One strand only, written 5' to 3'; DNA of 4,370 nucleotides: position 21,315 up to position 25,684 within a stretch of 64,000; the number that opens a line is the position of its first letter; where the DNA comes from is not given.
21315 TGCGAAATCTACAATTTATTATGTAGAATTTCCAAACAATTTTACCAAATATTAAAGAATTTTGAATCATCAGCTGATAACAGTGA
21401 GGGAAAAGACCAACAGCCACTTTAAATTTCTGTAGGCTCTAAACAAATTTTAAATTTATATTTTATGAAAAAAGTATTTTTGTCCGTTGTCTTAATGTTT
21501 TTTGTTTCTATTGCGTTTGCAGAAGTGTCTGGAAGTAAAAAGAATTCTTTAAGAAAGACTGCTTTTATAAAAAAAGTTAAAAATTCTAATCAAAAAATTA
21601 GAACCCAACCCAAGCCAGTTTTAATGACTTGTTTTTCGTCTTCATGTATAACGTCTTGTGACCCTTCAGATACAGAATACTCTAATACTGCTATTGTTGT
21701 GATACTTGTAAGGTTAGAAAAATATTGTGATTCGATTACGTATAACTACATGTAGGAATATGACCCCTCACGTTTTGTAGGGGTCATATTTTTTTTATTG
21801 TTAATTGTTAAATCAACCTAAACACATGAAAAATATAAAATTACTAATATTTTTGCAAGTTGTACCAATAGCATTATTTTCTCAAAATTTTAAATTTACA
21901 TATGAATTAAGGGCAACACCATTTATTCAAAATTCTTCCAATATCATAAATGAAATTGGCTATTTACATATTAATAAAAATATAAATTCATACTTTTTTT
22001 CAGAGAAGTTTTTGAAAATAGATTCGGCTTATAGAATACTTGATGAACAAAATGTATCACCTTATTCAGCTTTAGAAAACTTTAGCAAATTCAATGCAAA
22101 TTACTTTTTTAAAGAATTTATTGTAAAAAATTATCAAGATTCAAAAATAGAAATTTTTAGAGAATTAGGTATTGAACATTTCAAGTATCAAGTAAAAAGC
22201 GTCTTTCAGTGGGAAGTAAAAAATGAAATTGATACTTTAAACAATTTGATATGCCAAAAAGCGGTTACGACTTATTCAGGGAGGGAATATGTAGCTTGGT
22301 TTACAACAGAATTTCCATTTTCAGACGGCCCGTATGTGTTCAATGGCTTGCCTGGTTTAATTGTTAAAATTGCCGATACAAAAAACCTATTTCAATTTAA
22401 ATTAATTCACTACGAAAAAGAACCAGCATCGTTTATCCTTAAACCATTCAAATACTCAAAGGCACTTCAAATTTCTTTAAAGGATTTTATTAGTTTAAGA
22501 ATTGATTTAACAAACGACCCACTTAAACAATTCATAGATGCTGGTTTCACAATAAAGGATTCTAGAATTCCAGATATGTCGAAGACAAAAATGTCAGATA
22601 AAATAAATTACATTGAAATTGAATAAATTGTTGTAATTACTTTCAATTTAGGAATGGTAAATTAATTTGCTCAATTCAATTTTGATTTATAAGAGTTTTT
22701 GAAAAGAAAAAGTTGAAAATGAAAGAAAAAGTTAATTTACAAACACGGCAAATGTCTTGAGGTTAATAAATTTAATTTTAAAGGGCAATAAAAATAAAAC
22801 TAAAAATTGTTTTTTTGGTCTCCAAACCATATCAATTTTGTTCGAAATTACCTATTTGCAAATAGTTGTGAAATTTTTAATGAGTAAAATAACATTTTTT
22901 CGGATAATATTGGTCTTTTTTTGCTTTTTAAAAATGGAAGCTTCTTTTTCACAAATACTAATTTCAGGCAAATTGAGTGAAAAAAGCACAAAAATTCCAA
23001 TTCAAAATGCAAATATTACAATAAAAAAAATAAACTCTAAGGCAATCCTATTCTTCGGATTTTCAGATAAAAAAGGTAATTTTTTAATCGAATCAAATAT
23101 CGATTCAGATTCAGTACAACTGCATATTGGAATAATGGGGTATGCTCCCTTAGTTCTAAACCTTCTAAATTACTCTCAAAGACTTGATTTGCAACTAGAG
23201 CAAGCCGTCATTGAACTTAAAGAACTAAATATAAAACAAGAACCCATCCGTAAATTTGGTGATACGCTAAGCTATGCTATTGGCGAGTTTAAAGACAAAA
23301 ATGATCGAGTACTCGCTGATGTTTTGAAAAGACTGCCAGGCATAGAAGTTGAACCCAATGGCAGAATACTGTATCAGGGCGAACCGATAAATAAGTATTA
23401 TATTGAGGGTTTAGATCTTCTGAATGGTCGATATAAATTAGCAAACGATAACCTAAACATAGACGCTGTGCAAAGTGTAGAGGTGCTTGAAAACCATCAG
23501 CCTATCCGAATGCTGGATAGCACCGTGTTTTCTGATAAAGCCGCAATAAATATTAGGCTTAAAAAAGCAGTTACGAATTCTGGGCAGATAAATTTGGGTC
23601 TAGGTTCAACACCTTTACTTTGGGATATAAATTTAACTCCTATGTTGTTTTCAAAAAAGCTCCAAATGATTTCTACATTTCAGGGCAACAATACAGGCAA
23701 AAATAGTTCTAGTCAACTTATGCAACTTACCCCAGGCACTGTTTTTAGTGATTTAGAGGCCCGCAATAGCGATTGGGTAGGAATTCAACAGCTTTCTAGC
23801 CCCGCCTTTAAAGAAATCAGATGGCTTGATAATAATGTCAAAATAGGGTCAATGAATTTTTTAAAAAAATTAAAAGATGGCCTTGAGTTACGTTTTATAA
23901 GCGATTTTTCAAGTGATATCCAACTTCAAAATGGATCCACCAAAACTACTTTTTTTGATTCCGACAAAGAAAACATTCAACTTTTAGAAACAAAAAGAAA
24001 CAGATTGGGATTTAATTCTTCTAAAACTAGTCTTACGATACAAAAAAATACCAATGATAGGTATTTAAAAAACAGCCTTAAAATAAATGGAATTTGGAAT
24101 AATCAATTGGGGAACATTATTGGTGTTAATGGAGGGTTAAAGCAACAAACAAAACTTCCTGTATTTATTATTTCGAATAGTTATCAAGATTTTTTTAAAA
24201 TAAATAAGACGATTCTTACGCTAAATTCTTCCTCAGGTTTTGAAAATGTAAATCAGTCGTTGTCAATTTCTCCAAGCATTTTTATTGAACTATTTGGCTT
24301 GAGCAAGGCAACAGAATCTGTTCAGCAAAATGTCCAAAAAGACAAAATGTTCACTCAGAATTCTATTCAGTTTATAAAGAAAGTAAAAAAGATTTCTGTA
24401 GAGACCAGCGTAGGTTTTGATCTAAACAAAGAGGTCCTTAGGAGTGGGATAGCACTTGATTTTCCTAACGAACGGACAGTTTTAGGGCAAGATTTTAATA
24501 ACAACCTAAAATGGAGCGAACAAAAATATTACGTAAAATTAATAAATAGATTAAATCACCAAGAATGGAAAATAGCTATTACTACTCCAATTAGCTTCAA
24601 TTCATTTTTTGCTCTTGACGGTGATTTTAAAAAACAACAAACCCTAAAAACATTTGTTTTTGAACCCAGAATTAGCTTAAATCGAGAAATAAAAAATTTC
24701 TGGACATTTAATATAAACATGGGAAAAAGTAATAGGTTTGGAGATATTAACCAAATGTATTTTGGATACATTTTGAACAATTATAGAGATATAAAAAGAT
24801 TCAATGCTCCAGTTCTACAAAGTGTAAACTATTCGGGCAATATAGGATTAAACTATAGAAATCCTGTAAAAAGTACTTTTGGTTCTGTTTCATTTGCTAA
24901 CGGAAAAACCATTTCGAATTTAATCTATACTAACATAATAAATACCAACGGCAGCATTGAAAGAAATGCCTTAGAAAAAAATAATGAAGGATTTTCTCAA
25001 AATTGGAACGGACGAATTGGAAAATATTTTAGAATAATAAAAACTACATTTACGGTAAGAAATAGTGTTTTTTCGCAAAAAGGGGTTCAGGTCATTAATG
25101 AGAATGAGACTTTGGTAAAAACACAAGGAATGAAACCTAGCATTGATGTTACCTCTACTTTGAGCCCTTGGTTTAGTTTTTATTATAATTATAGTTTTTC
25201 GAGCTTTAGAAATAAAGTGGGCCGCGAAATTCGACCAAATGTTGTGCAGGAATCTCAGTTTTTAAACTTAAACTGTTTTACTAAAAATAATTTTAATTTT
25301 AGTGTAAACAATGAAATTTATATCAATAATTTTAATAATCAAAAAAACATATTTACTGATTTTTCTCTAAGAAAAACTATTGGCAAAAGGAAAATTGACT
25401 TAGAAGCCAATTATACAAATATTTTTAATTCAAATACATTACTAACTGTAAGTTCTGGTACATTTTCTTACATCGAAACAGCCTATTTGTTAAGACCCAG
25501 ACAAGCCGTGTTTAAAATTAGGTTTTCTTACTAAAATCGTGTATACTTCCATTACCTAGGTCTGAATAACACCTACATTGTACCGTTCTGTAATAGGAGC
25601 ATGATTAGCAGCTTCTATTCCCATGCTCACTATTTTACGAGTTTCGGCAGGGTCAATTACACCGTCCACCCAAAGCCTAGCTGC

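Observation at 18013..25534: Tandem array of three 'small secreted Cys-protein + GLPGLI protein' cassettes with an XRE regulator and an OM barrel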

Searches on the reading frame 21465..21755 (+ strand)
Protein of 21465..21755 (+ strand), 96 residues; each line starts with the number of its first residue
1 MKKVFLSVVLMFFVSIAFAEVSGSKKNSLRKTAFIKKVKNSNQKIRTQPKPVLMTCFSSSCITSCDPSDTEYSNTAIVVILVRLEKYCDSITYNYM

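Call 3: search_protein_families(library=pfam, proteins=[window:21465-21755:+], max_evalue=0.1)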
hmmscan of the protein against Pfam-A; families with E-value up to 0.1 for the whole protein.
window:21465-21755:+ (96 aa): 1 family
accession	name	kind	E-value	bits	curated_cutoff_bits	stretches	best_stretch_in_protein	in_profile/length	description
PF04603.18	Mog1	-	0.081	13.8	27.4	1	17-87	66-128/139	Ran-interacting Mog1 protein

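Call 4: search_protein_families(library=ncbifam, proteins=[window:21465-21755:+], max_evalue=0.1)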
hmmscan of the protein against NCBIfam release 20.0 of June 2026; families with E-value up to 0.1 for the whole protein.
window:21465-21755:+ (96 aa): 1 family
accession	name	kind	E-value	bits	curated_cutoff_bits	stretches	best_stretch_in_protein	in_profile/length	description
NF033457.1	elgicin_lanti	subfamily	0.032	14.2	40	1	35-75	12-48/64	elgicin/penisin family lantibiotic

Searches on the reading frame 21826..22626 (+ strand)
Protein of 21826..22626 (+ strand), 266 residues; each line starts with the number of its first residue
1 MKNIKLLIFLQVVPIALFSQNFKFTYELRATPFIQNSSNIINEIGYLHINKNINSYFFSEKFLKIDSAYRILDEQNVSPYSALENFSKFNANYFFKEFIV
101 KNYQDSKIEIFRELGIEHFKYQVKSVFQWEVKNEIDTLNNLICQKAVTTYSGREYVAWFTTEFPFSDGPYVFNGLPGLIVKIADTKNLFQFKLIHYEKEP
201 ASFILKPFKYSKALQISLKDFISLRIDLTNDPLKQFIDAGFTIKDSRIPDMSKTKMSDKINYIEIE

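Call 3: search_protein_families(library=pfam, proteins=[window:21826-22626:+], max_evalue=0.1)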
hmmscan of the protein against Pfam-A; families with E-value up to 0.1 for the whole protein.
window:21826-22626:+ (266 aa): 2 families
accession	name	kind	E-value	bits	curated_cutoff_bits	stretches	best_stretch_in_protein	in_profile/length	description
PF09697.16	Porph_ging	-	3.5e-08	34.3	25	1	145-180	45-80/81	Protein of unknown function (Porph_ging)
PF14582.11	Metallophos_3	-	0.069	12.9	28.2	0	154-213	118-173/259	Metallophosphoesterase, calcineurin superfamily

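Call 4: search_protein_families(library=ncbifam, proteins=[window:21826-22626:+], max_evalue=0.1)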
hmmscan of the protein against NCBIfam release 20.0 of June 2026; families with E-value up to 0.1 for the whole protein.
window:21826-22626:+ (266 aa): 2 families
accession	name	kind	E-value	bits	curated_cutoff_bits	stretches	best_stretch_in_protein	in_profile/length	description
TIGR01200.1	GLPGLI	subfamily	5.2e-42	144.2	50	1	2-222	1-222/229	GLPGLI family protein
NF045788.1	Omp38Acinit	equivalog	0.082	12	500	0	90-141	111-160/354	outer membrane protein Omp38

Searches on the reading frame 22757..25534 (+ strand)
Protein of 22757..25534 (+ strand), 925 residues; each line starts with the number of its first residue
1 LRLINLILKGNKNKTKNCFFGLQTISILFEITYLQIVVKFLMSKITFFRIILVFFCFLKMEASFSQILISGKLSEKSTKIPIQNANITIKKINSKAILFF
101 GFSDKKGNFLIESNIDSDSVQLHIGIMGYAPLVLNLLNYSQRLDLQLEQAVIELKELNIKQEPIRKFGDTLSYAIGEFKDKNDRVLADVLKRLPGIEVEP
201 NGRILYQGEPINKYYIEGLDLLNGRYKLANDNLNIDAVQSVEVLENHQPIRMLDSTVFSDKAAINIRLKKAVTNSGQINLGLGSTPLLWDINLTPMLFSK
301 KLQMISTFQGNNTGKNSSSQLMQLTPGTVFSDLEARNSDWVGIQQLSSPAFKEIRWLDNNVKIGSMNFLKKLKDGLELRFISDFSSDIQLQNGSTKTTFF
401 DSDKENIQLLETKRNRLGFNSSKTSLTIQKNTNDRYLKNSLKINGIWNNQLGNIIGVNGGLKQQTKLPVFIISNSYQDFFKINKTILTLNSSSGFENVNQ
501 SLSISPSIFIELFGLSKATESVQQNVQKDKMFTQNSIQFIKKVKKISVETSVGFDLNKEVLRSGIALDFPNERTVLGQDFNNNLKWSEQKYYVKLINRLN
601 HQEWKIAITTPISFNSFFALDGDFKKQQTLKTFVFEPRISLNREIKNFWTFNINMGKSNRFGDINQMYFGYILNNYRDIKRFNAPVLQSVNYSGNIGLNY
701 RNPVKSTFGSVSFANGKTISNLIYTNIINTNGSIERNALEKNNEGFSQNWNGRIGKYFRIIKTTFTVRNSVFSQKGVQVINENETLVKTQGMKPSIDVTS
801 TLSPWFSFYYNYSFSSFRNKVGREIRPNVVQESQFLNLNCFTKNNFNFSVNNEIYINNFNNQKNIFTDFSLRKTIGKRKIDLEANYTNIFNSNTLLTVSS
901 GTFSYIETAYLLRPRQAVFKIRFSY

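Call 3: search_protein_families(library=pfam, proteins=[window:22880-25534:+], max_evalue=0.1)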
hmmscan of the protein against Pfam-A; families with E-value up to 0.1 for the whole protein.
window:22880-25534:+ (884 aa): 2 families
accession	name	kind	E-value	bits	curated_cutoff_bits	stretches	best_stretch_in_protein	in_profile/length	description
PF13715.12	CarbopepD_reg_2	-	1.1e-06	29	32.2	1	28-116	1-86/88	CarboxypepD_reg-like domain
PF07715.20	Plug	-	0.0024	18.8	23.9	0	136-204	16-92/107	TonB-dependent Receptor Plug Domain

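Call 4: search_protein_families(library=ncbifam, proteins=[window:22880-25534:+], max_evalue=0.1)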
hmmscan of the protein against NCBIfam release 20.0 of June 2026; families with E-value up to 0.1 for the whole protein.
window:22880-25534:+ (884 aa): 0 families

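Call 15: search_solved_structures(query=window:22880-25534:+, max_evalue=1)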
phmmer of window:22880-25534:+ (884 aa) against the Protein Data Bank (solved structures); distinct sequences matched with E-value up to 1: 0.

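Call 65: search_solved_structures(query=A6, max_evalue=0.01)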
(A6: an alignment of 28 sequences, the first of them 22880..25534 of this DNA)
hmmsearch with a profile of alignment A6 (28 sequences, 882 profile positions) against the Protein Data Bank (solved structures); distinct sequences matched with E-value up to 0.01: 2.
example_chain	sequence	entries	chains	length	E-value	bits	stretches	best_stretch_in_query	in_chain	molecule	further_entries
8aa4_A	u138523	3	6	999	1.3e-08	36.5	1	6-115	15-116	SusC homolog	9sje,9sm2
9hfj_A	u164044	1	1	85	0.00026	22.3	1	21-103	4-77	SusC homolog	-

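Call 66: search_protein_families(library=pfam, alignment_id=A6, max_evalue=0.01)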
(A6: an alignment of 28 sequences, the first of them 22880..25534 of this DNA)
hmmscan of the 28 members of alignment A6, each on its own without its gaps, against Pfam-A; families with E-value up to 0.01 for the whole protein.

A. member 1, window:22880-25534:+ (884 aa): 2 families
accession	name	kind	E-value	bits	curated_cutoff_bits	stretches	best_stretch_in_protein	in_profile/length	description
PF13715.12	CarbopepD_reg_2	-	1.1e-06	29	32.2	1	28-116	1-86/88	CarboxypepD_reg-like domain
PF07715.20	Plug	-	0.0024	18.8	23.9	0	136-204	16-92/107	TonB-dependent Receptor Plug Domain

B. families by the number of members that match (of 28 scanned): 7 families
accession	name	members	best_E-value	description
PF13620.12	CarboxypepD_reg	24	2.4e-09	Carboxypeptidase regulatory-like domain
PF13715.12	CarbopepD_reg_2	19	5.8e-12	CarboxypepD_reg-like domain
PF07715.20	Plug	6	0.00037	TonB-dependent Receptor Plug Domain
PF25020.1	TTR_TEN1-4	2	0.00062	Teneurin TTR-like domain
PF14905.12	OMP_b-brl_3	1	0.00085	Outer membrane protein beta-barrel family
PF02369.22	Big_1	1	0.0017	Bacterial Ig-like domain (group 1)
PF18923.6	DUF5673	1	0.0065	Domain of unknown function (DUF5673)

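Call 68: search_solved_structures(query=A6, max_evalue=10, show_alignments=0)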
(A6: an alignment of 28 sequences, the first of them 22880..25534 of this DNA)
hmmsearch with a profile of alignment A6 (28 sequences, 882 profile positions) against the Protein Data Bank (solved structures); distinct sequences matched with E-value up to 10: 10.
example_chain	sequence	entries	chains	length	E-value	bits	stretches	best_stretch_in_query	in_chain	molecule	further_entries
8aa4_A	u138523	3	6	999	1.3e-08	36.5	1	6-115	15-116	SusC homolog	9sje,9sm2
9hfj_A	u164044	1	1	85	0.00026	22.3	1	21-103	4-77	SusC homolog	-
6ytc_A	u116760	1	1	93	0.015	16.5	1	25-114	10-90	TonB-dependent receptor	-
5fok_A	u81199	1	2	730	0.13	13.4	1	772-861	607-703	IRON TRANSPORT OUTER MEMBRANE RECEPTOR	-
4xze_A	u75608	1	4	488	0.81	10.8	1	206-273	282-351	Nucleoprotein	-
5a97_A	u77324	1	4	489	0.81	10.8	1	206-273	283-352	NUCLEOCAPSID PROTEIN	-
9h1j_A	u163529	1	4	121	1.1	10.3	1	43-85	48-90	VHH 6C10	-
6cyf_D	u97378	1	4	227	1.6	9.7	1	45-85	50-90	IgG1 antibody, heavy chain fragment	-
4hpy_H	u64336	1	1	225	2.4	9.2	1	48-86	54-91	CH59 Fab heavy chain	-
1xkh_A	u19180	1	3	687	5.3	8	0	817-857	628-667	Ferripyoverdine receptor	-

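Call 74: list_cluster_members(proteins=[P0002, P0001, P0003, P0009, window:22757-25534:+, window:25556-27163:-])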
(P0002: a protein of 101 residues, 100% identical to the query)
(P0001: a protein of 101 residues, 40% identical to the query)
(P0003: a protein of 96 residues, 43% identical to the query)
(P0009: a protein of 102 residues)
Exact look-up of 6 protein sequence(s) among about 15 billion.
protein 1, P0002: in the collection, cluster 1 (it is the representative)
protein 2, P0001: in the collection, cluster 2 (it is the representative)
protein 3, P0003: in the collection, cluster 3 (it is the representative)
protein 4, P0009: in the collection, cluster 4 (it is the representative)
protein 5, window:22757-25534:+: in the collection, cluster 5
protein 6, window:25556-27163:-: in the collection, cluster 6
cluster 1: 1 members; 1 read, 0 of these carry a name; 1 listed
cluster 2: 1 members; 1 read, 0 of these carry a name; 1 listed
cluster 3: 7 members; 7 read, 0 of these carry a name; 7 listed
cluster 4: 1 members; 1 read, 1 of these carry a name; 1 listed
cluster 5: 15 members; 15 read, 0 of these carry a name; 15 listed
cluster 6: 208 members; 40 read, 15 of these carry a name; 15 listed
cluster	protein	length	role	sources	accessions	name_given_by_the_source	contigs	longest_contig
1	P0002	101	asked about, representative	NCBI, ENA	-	-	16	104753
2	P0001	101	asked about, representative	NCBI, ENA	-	-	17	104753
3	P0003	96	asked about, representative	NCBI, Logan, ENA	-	-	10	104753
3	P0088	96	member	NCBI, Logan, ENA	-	-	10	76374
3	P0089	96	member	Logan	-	-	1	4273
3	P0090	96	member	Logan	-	-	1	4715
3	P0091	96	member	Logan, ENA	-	-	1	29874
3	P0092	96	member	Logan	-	-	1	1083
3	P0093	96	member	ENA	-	-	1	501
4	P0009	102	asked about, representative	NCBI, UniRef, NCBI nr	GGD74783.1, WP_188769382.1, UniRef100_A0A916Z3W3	hypothetical protein GCM10011514_43530 [Emticicia aquatilis] | Uncharacterized protein n=1 Tax=Emticicia aquatilis TaxID=1537369 RepID=A0A916Z3W3_9BACT | hypothetical protein [Emticicia aquatilis]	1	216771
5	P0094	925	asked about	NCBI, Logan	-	-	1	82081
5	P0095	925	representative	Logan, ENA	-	-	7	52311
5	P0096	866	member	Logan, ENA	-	-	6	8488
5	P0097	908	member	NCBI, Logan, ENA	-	-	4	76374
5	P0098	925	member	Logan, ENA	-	-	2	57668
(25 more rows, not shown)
